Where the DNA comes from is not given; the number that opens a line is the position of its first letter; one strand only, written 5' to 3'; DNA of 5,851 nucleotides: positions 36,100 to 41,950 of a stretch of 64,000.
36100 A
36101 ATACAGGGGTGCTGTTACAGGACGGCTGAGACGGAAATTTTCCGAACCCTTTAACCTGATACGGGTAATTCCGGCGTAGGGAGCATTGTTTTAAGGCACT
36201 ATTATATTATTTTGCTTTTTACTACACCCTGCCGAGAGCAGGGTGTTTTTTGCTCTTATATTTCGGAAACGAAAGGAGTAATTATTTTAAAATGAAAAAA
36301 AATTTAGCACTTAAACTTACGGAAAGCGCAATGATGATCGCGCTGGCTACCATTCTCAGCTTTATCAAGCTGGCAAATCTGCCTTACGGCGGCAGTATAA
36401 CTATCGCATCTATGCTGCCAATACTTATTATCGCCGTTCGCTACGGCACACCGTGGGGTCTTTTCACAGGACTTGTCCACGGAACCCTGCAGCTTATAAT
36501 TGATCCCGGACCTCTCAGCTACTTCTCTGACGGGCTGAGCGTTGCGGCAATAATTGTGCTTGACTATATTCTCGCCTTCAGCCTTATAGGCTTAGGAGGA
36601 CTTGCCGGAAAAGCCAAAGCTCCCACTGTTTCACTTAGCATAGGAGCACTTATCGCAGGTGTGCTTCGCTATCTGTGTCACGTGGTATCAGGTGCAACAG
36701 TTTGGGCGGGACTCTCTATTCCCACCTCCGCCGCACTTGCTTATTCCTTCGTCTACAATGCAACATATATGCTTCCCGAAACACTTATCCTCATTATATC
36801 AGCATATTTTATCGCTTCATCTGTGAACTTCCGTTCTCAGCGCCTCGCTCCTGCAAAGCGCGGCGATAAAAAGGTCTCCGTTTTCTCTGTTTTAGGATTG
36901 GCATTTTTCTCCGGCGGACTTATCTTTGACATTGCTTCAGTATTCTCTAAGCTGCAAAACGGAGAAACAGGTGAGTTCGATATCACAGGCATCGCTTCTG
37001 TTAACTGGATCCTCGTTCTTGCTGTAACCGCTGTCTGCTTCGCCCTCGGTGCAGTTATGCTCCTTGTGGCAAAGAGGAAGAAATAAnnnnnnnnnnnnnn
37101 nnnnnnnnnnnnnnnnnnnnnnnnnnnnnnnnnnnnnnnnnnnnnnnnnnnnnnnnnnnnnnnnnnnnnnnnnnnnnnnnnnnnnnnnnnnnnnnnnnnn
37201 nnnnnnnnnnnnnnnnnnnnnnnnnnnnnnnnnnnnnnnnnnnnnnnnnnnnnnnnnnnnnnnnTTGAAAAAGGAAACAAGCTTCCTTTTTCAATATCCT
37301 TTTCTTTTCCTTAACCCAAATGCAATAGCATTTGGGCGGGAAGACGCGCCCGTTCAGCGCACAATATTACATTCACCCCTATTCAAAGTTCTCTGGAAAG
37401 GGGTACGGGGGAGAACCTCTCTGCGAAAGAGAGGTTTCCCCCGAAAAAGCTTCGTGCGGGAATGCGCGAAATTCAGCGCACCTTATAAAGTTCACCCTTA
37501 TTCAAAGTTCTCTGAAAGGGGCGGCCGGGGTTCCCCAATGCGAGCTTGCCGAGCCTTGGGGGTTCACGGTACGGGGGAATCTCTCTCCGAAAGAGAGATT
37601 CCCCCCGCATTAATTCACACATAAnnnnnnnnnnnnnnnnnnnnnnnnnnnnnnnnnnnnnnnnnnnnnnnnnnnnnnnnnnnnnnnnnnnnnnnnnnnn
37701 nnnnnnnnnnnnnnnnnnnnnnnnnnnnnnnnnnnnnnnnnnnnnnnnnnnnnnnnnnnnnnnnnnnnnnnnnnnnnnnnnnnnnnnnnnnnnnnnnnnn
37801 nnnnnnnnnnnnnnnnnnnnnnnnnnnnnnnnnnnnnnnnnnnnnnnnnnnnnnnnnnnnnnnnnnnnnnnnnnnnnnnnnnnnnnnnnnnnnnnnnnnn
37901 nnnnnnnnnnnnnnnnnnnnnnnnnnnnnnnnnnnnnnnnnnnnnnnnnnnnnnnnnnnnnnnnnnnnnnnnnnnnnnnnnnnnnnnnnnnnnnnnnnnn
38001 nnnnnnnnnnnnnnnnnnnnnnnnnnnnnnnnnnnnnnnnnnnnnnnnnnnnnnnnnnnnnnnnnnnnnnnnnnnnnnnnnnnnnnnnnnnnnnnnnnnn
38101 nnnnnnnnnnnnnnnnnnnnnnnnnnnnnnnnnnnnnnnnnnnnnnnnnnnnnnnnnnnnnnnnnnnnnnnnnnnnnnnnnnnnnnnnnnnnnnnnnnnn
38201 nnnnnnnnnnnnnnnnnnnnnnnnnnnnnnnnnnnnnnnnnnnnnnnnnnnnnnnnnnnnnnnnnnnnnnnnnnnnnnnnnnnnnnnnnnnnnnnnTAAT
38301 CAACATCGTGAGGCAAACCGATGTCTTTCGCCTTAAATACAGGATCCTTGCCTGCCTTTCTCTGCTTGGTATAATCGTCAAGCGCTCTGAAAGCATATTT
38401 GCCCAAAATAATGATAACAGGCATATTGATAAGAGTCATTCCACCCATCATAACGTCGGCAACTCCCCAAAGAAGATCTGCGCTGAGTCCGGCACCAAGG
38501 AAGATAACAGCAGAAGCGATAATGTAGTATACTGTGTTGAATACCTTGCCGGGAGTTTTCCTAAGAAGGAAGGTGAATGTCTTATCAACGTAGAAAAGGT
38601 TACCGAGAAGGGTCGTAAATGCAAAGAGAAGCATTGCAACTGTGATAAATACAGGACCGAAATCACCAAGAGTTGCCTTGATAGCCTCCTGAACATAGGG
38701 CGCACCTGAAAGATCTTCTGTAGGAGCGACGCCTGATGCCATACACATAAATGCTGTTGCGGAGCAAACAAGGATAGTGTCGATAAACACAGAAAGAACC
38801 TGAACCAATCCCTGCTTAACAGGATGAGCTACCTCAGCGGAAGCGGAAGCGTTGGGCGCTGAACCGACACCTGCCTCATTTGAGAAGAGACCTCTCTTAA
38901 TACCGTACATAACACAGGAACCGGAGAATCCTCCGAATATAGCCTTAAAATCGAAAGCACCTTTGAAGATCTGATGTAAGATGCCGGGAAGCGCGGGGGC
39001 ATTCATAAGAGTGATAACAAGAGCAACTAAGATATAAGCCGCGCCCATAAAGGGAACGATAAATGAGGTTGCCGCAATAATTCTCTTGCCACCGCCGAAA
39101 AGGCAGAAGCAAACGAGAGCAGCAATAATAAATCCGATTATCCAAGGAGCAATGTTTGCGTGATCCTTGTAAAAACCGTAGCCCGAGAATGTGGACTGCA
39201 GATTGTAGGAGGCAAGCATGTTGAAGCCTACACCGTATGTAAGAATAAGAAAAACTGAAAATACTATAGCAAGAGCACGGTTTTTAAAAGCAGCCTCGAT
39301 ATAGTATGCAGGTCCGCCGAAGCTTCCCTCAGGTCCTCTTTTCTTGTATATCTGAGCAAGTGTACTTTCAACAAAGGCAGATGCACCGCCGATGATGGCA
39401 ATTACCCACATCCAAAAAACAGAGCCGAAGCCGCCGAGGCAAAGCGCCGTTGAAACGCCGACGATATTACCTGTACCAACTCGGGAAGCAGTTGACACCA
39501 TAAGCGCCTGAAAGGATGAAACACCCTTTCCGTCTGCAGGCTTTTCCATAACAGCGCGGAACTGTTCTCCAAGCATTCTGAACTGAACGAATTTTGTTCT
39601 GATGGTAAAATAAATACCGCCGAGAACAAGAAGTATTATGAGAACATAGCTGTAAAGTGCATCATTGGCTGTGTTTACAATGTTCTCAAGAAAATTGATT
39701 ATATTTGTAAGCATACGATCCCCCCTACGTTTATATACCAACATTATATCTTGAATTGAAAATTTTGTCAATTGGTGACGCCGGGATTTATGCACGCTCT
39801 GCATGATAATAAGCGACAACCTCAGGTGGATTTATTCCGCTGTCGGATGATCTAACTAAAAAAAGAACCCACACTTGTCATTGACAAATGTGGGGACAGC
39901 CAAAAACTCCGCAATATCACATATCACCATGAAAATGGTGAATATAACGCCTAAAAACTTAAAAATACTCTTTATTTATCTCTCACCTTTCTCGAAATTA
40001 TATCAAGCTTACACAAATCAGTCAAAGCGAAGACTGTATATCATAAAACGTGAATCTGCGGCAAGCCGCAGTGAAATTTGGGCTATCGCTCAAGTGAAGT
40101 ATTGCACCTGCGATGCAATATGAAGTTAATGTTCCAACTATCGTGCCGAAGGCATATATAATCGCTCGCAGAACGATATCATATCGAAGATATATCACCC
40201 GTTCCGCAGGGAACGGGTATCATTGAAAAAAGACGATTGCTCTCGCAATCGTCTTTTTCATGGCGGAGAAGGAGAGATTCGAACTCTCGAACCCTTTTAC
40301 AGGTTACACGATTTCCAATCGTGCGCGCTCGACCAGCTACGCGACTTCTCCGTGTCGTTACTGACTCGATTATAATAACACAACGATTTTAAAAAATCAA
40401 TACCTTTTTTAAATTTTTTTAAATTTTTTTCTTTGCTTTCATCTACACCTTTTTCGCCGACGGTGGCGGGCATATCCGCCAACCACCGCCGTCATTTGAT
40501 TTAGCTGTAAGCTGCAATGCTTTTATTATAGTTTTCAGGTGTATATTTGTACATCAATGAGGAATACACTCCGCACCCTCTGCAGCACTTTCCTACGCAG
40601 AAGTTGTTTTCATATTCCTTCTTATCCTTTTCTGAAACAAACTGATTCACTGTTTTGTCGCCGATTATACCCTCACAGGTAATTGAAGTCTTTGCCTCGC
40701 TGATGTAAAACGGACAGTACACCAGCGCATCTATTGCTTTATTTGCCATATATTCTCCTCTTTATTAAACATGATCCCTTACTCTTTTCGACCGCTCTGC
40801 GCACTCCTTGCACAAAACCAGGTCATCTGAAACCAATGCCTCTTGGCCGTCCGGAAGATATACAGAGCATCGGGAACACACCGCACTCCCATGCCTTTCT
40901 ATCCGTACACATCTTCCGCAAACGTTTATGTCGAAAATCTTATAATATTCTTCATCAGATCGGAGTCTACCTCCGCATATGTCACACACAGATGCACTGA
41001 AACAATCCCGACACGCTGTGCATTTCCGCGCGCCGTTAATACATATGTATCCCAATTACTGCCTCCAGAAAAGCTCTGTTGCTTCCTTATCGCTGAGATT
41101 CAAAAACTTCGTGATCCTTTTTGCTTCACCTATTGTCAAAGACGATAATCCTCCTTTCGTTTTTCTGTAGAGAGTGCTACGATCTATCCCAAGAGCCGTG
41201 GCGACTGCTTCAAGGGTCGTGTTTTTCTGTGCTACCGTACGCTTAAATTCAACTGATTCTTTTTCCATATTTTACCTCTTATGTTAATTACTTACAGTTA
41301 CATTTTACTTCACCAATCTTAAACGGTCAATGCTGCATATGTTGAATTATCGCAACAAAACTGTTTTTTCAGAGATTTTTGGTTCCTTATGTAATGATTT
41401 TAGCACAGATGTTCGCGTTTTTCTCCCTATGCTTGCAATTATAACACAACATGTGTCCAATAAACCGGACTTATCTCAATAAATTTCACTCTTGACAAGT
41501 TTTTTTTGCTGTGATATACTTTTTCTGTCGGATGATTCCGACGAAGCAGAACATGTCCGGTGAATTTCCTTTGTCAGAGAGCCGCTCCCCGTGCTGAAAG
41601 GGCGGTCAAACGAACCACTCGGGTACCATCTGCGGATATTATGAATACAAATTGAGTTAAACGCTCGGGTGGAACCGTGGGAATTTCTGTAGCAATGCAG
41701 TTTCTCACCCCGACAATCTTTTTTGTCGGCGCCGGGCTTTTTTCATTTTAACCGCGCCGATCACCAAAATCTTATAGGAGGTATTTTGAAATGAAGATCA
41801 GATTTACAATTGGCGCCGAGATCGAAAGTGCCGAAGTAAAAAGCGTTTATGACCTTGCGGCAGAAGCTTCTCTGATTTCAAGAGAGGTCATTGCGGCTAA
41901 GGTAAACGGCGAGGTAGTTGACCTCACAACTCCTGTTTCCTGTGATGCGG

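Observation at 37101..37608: Dense family of modular, hairpin-rich intergenic elements (L hairpin - junction core - R module)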

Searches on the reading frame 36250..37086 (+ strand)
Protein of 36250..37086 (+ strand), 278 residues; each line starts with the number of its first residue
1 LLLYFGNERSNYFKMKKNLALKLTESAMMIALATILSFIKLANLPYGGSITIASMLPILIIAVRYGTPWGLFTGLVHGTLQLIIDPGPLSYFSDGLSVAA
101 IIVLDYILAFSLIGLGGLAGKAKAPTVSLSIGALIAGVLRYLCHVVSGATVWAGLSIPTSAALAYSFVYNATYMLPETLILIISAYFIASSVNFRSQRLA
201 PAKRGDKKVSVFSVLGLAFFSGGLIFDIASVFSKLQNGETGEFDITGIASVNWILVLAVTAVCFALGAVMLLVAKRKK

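Call 32: search_protein_families(library=ncbifam, proteins=[window:36250-37086:+], max_evalue=0.00001)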
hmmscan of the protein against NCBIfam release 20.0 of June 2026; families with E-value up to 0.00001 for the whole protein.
window:36250-37086:+ (278 aa): 1 family
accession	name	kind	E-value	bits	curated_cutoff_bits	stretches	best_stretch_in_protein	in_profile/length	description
TIGR02357.1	ECF_ThiT_YuaJ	equivalog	3.5e-31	108.6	108.45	1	22-190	3-174/183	energy-coupled thiamine transporter ThiT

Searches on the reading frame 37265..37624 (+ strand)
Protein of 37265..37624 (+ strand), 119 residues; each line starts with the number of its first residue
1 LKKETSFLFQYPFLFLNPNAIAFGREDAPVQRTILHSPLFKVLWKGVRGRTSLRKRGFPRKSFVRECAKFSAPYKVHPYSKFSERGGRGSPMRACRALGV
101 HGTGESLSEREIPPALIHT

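Call 28: find_homologous_proteins(query=window:37265-37621:+, max_evalue=0.01)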
Query seq(119 aa) (119 aa): 1 proteins with E <= 0.01 among 4 candidates.
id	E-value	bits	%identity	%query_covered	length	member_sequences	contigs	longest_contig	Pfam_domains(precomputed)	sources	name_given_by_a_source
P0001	2.5e-8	52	58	47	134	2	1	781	-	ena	-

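Call 30: find_encoding_contigs(protein=P0001, flank=10000)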
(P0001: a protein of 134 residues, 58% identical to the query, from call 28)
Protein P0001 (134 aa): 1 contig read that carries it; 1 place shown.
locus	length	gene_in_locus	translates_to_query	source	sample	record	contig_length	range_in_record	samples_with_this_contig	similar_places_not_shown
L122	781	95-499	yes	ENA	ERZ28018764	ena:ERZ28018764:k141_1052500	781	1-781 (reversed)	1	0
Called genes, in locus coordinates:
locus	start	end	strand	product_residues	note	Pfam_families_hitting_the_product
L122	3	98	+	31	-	?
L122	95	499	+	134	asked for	-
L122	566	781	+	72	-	?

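Call 96: search_protein_representatives(protein=window:37265-37624:+)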
Query: 119 residues. Proteins with E-value up to 0.001 (for the whole library): 2; up to 1e-10: 0; up to 1e-30: 0. The best 2 are listed.
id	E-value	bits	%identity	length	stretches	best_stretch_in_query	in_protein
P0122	7.2e-10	55.3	60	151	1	1-61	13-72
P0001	8.1e-09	52.0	65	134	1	65-110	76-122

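Call 98: find_encoding_contigs(protein=P0122, flank=10000, max_places=6)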
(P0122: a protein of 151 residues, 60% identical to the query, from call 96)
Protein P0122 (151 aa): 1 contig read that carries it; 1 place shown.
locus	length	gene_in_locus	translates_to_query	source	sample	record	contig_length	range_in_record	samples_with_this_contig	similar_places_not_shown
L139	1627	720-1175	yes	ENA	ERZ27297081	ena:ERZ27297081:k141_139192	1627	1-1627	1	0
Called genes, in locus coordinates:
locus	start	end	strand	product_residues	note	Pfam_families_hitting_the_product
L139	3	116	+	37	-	?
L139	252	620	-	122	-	-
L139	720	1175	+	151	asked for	-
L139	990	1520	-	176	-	PF13353:Fer4_12, PF04055:Radical_SAM (weak)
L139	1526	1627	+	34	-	?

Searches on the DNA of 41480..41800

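Call 107: search_rna_families(source=window, start=41480, end=41800, threshold=evalue, max_evalue=0.01)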
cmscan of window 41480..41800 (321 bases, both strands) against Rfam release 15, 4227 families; matches with E-value up to 0.01: 1.
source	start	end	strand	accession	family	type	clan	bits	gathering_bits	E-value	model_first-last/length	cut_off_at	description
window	41532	41715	+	RF00230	T-box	Cis-reg; leader;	-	28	93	0.00014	1-219/219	no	T-box leader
